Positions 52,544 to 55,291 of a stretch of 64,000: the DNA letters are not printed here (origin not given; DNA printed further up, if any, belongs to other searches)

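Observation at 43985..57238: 13-kb translationally coupled operon joining a lipid-linked amino-sugar glycosylation module to murA, a SAM hydrolase and two secreted metalloproteases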

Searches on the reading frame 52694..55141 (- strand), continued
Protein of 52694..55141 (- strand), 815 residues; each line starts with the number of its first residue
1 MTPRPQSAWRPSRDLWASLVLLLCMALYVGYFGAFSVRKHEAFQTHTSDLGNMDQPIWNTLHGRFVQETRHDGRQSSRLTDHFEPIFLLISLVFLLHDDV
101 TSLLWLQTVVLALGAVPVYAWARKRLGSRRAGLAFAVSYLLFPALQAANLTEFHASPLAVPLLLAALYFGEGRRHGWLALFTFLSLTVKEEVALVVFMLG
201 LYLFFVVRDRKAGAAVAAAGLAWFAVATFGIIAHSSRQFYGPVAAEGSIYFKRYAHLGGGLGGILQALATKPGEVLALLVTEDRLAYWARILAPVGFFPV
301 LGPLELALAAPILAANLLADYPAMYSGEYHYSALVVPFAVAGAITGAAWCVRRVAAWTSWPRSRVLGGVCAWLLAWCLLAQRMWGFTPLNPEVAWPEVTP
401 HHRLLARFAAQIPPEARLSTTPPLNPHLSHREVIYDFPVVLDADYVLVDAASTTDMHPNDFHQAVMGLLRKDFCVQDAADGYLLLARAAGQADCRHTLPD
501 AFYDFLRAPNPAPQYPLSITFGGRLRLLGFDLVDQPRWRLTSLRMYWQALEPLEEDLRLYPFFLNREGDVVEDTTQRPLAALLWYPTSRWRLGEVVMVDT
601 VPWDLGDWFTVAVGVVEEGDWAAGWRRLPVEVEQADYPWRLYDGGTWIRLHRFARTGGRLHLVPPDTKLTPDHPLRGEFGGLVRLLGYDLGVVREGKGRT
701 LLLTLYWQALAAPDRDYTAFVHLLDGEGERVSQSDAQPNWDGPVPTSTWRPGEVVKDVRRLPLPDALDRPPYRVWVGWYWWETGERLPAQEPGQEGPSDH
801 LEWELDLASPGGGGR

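Call 16: find_encoding_contigs(protein=P0007, flank=10000, max_places=2)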
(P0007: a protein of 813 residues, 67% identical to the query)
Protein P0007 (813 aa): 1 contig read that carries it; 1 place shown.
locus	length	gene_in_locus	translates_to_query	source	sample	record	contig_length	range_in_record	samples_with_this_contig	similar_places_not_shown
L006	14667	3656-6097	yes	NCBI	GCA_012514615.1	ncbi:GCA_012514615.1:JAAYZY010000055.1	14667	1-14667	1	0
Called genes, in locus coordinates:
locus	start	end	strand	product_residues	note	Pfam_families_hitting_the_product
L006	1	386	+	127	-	PF00132:Hexapep (faint)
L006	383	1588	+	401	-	PF13439:Glyco_transf_4, PF13579:Glyco_trans_4_4, PF13477:Glyco_trans_4_2 (weak), PF20706:GT4-conflict, PF00534:Glycos_transf_1, PF13692:Glyco_trans_1_4, PF13524:Glyco_trans_1_2 (weak)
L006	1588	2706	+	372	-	PF00155:Aminotran_1_2 (weak), PF01041:DegT_DnrJ_EryC1, PF01053:Cys_Met_Meta_PP, PF01212:Beta_elim_lyase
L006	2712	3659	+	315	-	PF00535:Glycos_transf_2, PF13641:Glyco_tranf_2_3, PF12804:NTP_transf_3 (weak)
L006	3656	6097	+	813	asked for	PF09852:DUF2079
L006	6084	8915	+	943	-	PF13231:PMT_2 (weak)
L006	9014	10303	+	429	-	PF13585:CHU_C (faint), PF19077:Big_13 (faint)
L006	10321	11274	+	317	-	PF00535:Glycos_transf_2, PF13641:Glyco_tranf_2_3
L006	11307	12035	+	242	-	PF00535:Glycos_transf_2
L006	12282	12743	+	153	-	PF01844:HNH, PF14279:HNH_5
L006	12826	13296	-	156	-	PF01451:LMWPc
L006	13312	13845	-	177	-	PF02482:Ribosomal_S30AE, PF16321:Ribosom_S30AE_C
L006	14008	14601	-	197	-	PF01066:CDP-OH_P_transf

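Call 17: search_protein_families(library=ncbifam, proteins=[window:52694-55141:-], max_evalue=0.001)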
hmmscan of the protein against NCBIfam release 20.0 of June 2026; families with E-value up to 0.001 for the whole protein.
window:52694-55141:- (815 aa): 0 families

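Call 20: search_solved_structures(query=window:52694-55141:-, max_evalue=1)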
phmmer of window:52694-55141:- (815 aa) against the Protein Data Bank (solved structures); distinct sequences matched with E-value up to 1: 0.

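Call 31: find_related_loci(query=A1, collection=genome_contigs, flank=10000)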
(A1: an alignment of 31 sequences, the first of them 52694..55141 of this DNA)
Query A1 (815 aa) in genome_contigs; peptide patterns used: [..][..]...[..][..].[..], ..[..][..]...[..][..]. (x = any residue, [..] = any of these).
257 stretches matched a pattern; 238 encode a relative of the query (tblastn E <= 1e-3); the best 80 are kept; 80 distinct loci.
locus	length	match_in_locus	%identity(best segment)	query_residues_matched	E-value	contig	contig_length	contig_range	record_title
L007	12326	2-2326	91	34-808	0e+0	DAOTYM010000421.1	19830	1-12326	MAG TPA_asm: Anaerolineae bacterium isolate H25_343 k127_467424, whole genome shotgun sequence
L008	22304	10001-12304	51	23-795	0e+0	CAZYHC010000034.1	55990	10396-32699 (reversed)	MAG TPA_asm: uncultured Anaerolineales bacterium isolate binchicken_co294_99 genome assembly, contig: NODE_923_length_55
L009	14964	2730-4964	53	32-788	0e+0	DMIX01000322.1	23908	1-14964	MAG TPA_asm: Propionibacteriaceae bacterium isolate UBA8946 contig_15341, whole genome shotgun sequence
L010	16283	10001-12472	48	23-800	0e+0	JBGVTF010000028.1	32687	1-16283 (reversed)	MAG: Anaerolineae bacterium isolate S_237_B7 k127_297151, whole genome shotgun sequence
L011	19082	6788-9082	52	18-788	0e+0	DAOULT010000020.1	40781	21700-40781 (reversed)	MAG TPA_asm: Anaerolineae bacterium isolate W31_52 k127_954333, whole genome shotgun sequence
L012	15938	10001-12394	46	1-791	0e+0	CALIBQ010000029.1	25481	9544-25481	MAG: uncultured Anaerolineae bacterium isolate S1_Bin_MAXBIN__192_1 genome assembly, contig: c_000002138120, whole genom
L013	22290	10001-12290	51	25-791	0e+0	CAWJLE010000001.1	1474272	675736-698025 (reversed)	MAG: uncultured Chloroflexia bacterium isolate MFD02416.bin.2.92 genome assembly, contig: contig_60415, whole genome sho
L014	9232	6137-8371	53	32-788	0e+0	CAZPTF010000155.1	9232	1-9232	MAG TPA_asm: uncultured Anaerolineae bacterium isolate SRP241326_co3_194 genome assembly, contig: NODE_8809_length_9232_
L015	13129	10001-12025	51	2-790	0e+0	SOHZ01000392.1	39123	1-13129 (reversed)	MAG: Anaerolineales bacterium isolate E26_bin7 NODE_8_length_39123_cov_13.852104, whole genome shotgun sequence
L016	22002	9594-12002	45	6-799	0e+0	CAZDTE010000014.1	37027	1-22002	MAG TPA_asm: uncultured Ardenticatenales bacterium isolate binchicken_co275_99 genome assembly, contig: NODE_1142_length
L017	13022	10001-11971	51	7-790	0e+0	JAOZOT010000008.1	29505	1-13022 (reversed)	MAG: Anaerolineae bacterium isolate GMC4.maxbin2.235_sub GMC4_1076_length_29505_cov_20.579389, whole genome shotgun sequ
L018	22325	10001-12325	46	32-788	0e+0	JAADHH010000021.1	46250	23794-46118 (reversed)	MAG: Chloroflexota bacterium isolate M_MetaBat.175 contig-127_1087, whole genome shotgun sequence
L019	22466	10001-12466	43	11-800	0e+0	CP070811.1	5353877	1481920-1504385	MAG: Anaerolineales bacterium isolate bin12 chromosome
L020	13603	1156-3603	46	28-805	0e+0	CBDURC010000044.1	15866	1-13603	MAG TPA_asm: uncultured Anaerolineales bacterium isolate SRR22302361_binner13_Refined_100 genome assembly, contig: ERZ25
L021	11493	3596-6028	42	23-810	0e+0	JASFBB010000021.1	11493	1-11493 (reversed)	MAG: Anaerolineae bacterium isolate PO_14 k141_1696, whole genome shotgun sequence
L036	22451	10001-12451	45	12-791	1e-167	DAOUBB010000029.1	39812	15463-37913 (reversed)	MAG TPA_asm: Anaerolineae bacterium isolate H68_701 k101_365592, whole genome shotgun sequence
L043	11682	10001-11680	52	3-553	9e-163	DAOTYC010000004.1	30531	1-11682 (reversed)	MAG TPA_asm: Anaerolineae bacterium isolate H23_304 k115_125639, whole genome shotgun sequence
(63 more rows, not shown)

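Call 34: predict_structure(alignment_id=A1)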
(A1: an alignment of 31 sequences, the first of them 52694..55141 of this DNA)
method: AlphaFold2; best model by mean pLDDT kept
length: 815 residues; sequences in the alignment: 31
mean_pLDDT: 89.8   pTM: 0.83
mean pLDDT of the five models: 89.8, 88.2, 86.8, 86.7, 83.1
residues with pLDDT >= 90: 558; 70-90: 215; 50-70: 25; < 50: 17
segments of 3 or more residues with pLDDT < 50: 1-10, 809-815
pLDDT, mean of each block of 10 residues (from residue 1): 41 82 98 95 82 89 91 88 89 89 94 98 95 98 94 90 97 96 95 96 97 97 93 87 62 78 85 89 94 97 96 92 88 95 98 96 97 98 94 91 95 93 87 92 95 85 93 94 86 83 94 94 96 86 96 92 89 88 94 96 91 88 87 77 89 88 85 92 94 81 94 91 94 91 85 91 87 95 92 80 78 30
secondary structure, 60 per line:
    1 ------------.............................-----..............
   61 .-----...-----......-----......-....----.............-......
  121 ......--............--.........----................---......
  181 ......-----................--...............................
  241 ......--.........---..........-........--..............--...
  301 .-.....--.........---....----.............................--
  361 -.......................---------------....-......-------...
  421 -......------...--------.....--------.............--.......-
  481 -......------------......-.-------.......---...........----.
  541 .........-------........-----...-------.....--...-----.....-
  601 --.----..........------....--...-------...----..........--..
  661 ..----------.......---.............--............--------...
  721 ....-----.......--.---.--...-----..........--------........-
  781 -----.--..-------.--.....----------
elements in order (helices of 4 or more, strands of 3 or more residues): H13-41 H47-61 E67-69 E75-77 H86-91 H93-96 H101-113 H115-126 H129-140 H143-151 H156-171 H175-186 H192-207 H210-246 H249-257 H261-270 H272-279 H282-295 H298-301 H303-307 H310-318 H322-325 H330-358 H362-384 H400-403 H405-410 E418-420 H422-427 E434-436 E445-449 H458-470 E473-479 E482-487 H500-505 E515-521 E525-535 E540-549 E557-564 E570-572 H580-584 E595-599 E608-617 E630-632 E640-642 E647-656 E659-662 E673-679 E683-695 E698-709 E718-724 E730-736 E754-763 E772-779 E801-805

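Call 36: search_protein_families(library=pfam, proteins=[L014:5100-6068:+, L036:9021-9993:+, L004:5710-6639:+, L004:6636-7823:+], max_evalue=0.001)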
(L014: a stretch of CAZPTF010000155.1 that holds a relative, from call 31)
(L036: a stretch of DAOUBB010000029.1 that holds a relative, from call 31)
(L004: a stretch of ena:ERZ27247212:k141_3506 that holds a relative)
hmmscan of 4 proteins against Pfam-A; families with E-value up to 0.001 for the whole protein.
L014:5100-6068:+ (322 aa): 1 family
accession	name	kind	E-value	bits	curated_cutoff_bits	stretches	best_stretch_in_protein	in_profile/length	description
PF03706.18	LPG_synthase_TM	-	6.5e-18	65.7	33.4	1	15-288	2-292/302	Lysylphosphatidylglycerol synthase TM region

L036:9021-9993:+ (324 aa): 0 families

L004:5710-6639:+ (309 aa): 5 families
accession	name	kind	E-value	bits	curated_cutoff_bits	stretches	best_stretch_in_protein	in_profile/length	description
PF00132.30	Hexapep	-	5.5e-33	111.7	27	3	58-91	1-34/36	Bacterial transferase hexapeptide (six repeats)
PF25084.1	LbH_EIF2B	-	6e-15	55.6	54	3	156-255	13-101/105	EIF2B subunit epsilon LbH domain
PF14602.12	Hexapep_2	-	4.9e-12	45.8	27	0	77-108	2-26/34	Hexapeptide repeat of succinyl-transferase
PF25087.1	GMPPB_C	-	8.4e-07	29.1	39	0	9-100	7-104/110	GMPPB C-terminal domain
PF24894.1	Hexapep_GlmU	-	0.00097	19.7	23.3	0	34-110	12-85/104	GlmU-like, C-terminal hexapeptide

L004:6636-7823:+ (395 aa): 7 families
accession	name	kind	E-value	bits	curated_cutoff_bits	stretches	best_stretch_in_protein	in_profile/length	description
PF00534.26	Glycos_transf_1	-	4.9e-45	153.6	26.4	1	201-368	6-169/172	Glycosyl transferases group 1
PF13692.12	Glyco_trans_1_4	-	1.2e-42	146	27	1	211-357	2-142/142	Glycosyl transferases group 1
PF13439.12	Glyco_transf_4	-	3.7e-22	79.6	28.5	1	22-191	8-165/170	Glycosyltransferase Family 4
PF13579.12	Glyco_trans_4_4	-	1.6e-17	64.7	29.7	1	24-191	9-158/158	Glycosyl transferase 4-like domain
PF20706.3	GT4-conflict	-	5.7e-12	45.7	26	1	157-384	141-384/385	Family 4 Glycosyltransferase in conflict systems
PF13477.12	Glyco_trans_4_2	-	9.6e-09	36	23.4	1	93-158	61-127/139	Glycosyl transferase 4-like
PF13524.12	Glyco_trans_1_2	-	5.3e-08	33.4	25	1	232-385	6-142/144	Glycosyl transferase-like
